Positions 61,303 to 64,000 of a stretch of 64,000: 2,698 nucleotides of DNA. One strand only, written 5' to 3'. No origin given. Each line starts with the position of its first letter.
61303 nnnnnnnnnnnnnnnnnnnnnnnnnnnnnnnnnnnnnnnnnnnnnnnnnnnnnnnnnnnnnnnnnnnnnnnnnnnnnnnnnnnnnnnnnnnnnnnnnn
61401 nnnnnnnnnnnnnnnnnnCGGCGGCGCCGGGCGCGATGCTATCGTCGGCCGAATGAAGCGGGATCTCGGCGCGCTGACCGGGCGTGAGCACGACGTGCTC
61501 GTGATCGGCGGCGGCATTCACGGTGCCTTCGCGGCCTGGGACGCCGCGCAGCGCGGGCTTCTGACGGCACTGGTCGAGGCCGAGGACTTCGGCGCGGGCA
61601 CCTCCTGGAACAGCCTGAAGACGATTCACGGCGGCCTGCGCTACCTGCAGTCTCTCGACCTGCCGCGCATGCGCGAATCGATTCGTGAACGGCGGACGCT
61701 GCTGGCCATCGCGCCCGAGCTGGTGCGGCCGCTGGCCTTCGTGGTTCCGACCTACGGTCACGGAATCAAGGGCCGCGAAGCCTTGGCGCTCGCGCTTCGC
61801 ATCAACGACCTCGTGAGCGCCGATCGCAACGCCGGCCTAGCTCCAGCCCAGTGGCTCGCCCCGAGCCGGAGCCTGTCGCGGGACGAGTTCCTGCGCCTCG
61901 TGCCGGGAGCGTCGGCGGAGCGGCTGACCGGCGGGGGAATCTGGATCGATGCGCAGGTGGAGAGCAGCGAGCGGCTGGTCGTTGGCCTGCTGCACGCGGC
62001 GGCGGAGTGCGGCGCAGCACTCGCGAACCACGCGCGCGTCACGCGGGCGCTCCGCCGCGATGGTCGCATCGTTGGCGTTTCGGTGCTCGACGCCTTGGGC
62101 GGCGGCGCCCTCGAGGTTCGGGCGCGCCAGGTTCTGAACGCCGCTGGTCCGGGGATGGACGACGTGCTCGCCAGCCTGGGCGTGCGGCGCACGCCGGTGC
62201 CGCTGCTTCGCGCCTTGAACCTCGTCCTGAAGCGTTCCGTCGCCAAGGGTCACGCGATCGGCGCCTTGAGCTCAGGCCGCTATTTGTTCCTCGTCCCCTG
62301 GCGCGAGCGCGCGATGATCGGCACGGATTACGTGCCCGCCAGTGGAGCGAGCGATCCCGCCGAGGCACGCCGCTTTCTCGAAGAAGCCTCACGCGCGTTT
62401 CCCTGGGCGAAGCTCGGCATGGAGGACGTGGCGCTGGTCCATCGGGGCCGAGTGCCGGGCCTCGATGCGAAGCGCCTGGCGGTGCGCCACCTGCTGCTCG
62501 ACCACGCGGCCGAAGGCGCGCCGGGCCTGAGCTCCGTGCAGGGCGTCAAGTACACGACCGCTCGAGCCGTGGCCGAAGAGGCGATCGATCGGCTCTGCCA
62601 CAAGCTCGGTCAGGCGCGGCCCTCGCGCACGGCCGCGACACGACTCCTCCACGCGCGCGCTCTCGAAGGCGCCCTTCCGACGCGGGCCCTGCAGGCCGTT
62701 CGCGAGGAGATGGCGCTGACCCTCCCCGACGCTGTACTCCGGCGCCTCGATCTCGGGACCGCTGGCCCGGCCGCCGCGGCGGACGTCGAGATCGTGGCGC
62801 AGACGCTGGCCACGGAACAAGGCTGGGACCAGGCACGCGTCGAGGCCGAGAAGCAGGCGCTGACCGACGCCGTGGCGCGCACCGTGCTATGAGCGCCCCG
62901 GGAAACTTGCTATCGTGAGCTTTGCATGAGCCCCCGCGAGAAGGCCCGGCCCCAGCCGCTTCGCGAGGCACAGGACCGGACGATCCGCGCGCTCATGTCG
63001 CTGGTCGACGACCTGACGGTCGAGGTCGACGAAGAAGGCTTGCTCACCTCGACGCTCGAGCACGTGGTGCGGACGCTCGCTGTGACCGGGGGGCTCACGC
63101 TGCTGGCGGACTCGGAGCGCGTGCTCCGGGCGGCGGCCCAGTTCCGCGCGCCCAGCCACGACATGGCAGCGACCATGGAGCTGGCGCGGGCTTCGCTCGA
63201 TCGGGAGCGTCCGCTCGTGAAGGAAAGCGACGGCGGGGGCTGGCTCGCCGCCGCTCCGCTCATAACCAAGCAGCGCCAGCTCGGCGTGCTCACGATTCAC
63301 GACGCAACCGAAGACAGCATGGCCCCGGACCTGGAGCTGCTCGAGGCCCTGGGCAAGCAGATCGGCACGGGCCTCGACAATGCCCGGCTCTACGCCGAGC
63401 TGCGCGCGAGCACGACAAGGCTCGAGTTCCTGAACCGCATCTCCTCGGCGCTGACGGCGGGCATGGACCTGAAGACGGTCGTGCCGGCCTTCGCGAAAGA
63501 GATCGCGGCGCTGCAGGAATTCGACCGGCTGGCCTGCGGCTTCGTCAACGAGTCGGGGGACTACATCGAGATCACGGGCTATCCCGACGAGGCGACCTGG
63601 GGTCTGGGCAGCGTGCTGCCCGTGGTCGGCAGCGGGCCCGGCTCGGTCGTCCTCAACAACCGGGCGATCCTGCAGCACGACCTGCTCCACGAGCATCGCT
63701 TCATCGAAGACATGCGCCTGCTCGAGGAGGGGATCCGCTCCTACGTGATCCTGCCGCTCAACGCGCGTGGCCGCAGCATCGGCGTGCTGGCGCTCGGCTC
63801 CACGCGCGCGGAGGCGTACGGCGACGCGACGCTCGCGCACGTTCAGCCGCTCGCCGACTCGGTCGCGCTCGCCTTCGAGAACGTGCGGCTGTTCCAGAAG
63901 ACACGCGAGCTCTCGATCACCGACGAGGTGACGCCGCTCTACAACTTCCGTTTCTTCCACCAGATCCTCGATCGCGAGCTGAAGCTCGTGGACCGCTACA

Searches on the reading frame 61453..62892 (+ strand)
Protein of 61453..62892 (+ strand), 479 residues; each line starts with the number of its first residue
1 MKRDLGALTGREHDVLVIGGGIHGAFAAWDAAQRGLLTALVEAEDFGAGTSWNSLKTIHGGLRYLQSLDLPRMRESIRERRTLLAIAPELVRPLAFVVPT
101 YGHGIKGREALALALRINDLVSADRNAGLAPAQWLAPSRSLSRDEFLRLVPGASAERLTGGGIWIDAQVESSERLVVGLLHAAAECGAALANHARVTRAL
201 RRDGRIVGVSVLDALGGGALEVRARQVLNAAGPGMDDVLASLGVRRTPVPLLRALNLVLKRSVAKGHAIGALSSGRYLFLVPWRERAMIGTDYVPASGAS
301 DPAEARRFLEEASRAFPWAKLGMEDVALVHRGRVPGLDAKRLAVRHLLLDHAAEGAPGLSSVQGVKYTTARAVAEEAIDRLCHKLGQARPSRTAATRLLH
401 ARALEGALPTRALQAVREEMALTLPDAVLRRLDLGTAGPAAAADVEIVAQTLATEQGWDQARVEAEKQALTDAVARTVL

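Call 58: search_protein_families(library=pfam, proteins=[window:61453-62892:+], max_evalue=0.0001)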
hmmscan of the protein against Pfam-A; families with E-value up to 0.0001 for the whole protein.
window:61453-62892:+ (479 aa): 4 families
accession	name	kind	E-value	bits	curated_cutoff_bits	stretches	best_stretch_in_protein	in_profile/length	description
PF01266.30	DAO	-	6e-37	128.4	27.9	1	14-332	1-309/353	FAD dependent oxidoreductase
PF12831.13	FAD_oxidored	-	1.9e-08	34.5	27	1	14-50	1-37/416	FAD dependent oxidoreductase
PF16901.10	DAO_C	-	3.4e-07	30.6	31.4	1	407-462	69-125/126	C-terminal domain of alpha-glycerophosphate oxidase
PF00890.30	FAD_binding_2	-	6.5e-06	26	20.4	0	14-50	1-37/414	FAD binding domain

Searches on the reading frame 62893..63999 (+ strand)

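Call 58: search_protein_families(library=pfam, proteins=[window:62893-63999:+], max_evalue=0.0001)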
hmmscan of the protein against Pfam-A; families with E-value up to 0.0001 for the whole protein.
window:62893-63999:+ (369 aa): 3 families
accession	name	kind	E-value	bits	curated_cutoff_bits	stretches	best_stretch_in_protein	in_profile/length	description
PF13492.12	GAF_3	-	1.2e-20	74.7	27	2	48-163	3-129/129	GAF domain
PF13185.12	GAF_2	-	8e-19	68.6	28.6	1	204-329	15-136/136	GAF domain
PF01590.32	GAF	-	9.9e-17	62.2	22.4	1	192-327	1-132/133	GAF domain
